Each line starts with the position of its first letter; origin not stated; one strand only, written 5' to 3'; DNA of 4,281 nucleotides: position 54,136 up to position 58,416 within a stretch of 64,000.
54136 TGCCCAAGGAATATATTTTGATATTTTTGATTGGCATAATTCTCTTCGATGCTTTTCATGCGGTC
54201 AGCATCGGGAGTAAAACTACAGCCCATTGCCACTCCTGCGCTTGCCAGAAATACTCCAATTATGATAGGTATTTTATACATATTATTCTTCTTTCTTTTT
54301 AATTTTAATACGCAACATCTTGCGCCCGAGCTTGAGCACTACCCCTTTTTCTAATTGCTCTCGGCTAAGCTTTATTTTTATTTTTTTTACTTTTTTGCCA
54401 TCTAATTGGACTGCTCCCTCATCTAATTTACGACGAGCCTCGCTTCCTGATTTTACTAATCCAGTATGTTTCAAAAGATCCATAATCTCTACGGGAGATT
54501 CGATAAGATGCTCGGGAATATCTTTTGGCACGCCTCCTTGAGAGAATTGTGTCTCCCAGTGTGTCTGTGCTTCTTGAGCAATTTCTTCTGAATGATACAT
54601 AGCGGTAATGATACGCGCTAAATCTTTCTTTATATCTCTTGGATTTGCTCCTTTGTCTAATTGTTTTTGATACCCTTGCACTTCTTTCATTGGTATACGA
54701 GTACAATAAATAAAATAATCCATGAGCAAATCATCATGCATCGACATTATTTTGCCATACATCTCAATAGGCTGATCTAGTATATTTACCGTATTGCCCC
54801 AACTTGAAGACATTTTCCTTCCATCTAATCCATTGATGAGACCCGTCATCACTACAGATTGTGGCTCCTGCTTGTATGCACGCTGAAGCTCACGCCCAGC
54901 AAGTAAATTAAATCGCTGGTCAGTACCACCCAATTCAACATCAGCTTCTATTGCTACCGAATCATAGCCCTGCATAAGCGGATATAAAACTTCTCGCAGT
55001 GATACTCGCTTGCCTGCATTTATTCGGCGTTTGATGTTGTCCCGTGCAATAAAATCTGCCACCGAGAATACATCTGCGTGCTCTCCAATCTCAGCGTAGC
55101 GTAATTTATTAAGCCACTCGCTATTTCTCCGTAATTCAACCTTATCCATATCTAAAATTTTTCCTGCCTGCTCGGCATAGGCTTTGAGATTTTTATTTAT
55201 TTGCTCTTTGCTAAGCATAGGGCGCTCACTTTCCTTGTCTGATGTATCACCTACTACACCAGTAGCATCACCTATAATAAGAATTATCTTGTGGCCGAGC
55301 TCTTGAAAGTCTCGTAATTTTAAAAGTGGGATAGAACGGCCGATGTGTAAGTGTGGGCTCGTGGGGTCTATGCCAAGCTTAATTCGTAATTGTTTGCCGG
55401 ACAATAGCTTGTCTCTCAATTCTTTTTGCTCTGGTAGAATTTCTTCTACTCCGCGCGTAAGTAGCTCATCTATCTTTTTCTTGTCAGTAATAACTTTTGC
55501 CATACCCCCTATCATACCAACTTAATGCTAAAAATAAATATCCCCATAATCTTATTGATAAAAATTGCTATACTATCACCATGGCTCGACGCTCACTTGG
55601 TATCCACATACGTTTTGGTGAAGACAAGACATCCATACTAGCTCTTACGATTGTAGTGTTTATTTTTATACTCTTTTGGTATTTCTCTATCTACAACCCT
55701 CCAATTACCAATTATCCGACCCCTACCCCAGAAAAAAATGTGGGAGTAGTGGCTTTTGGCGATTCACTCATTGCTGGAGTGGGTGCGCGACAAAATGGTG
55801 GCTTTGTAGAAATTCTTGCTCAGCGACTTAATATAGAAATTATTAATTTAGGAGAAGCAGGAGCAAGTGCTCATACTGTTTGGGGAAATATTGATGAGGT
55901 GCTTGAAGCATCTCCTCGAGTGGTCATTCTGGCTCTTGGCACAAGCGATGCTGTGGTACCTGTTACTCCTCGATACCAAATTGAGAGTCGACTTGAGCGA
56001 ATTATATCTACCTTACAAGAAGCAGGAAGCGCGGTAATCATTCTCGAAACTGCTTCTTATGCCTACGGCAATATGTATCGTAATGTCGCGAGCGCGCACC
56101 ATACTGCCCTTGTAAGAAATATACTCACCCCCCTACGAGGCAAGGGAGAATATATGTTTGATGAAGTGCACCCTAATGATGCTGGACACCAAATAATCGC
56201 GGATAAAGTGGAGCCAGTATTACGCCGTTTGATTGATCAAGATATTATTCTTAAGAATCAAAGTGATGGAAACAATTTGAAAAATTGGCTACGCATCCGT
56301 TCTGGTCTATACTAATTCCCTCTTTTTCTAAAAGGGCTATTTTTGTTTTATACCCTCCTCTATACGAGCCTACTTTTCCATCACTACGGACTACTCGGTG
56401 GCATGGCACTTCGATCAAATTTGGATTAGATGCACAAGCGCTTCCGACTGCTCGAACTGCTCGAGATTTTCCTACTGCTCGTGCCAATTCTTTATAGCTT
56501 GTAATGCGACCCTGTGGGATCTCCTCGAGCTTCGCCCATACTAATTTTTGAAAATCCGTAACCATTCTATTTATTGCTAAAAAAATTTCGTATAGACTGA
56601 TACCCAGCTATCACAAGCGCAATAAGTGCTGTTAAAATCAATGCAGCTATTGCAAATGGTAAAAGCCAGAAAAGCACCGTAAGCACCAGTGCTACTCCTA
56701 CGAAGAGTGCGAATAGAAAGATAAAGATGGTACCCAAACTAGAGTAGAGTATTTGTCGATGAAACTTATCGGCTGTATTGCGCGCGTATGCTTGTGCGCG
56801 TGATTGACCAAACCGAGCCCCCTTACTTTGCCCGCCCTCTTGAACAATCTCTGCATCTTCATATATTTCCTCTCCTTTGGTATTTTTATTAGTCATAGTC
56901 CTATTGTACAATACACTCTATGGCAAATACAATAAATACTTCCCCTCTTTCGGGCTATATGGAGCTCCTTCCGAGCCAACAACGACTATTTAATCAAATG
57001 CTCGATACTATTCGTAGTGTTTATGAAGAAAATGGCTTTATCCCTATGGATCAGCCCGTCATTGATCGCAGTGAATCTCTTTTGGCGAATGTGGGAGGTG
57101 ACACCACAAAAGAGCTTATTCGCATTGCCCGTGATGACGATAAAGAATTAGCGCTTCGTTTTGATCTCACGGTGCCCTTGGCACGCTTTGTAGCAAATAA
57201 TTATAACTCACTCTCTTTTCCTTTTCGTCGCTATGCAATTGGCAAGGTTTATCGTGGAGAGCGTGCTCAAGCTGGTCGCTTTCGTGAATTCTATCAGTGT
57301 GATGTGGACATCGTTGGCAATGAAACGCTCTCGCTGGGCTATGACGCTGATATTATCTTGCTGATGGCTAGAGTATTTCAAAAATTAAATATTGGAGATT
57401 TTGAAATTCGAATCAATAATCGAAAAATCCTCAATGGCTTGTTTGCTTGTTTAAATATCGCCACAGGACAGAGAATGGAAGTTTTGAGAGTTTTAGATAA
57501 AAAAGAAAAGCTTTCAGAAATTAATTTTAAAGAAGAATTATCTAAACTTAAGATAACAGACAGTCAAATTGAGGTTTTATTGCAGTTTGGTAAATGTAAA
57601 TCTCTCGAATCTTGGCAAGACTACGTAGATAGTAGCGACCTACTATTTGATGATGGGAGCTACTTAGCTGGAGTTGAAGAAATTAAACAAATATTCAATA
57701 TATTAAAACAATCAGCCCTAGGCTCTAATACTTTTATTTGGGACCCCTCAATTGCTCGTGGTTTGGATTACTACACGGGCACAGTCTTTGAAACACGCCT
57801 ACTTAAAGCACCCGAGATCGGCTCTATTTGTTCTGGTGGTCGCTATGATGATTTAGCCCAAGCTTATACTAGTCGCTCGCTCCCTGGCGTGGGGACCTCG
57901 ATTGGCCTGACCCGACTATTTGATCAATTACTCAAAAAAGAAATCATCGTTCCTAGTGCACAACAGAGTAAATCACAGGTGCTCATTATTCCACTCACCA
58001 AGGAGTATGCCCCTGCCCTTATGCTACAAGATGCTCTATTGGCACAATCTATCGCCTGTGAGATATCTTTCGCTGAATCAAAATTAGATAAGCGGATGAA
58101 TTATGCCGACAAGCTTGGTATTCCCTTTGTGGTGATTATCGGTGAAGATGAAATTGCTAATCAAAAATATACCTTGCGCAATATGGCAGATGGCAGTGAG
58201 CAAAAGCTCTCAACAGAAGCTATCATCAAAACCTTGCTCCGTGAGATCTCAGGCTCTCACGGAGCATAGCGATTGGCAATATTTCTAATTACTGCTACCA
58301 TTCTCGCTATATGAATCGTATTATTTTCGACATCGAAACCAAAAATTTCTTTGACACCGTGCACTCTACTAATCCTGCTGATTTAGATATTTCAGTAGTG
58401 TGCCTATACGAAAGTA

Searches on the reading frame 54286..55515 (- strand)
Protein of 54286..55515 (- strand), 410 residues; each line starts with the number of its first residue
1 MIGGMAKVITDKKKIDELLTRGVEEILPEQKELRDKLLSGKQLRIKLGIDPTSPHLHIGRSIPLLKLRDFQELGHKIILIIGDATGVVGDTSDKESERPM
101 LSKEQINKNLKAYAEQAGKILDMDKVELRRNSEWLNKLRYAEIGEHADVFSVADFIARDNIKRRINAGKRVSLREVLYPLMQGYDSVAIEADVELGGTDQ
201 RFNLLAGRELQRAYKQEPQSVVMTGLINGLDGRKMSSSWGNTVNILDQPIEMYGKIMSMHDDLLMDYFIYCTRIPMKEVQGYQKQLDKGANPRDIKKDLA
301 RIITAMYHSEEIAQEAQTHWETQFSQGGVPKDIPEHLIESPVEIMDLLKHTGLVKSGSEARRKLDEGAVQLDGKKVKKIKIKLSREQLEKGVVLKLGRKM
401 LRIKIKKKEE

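Call 74: search_protein_families(library=pfam, proteins=[window:54286-55515:-], max_evalue=0.00001)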
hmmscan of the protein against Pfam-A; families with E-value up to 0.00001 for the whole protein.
window:54286-55515:- (410 aa): 3 families
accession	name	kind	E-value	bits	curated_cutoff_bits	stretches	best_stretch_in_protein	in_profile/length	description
PF00579.31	tRNA-synt_1b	-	2e-67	228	21.1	1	41-324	4-291/292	tRNA synthetases class I (W and Y)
PF22421.1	SYY_C-terminal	-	3.5e-08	33.7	27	1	331-399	7-78/83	Tyrosine--tRNA ligase SYY-like C-terminal domain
PF13275.11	S4_2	-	2.8e-06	27.6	24.6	0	340-385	6-51/65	S4 domain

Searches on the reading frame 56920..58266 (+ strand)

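Call 74: search_protein_families(library=pfam, proteins=[window:56920-58266:+], max_evalue=0.00001)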
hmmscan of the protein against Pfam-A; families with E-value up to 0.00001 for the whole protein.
window:56920-58266:+ (449 aa): 3 families
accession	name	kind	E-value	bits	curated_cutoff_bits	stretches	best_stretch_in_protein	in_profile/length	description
PF13393.11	tRNA-synt_His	-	7e-41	140.9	25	1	13-333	2-308/308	Histidyl-tRNA synthetase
PF03129.25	HGTP_anticodon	-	3.1e-16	59.8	21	1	353-440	1-92/94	Anticodon binding domain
PF00587.30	tRNA-synt_2b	-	1.5e-08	35.4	29.3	1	71-181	5-110/179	tRNA synthetase class II core domain (G, H, P, S and T)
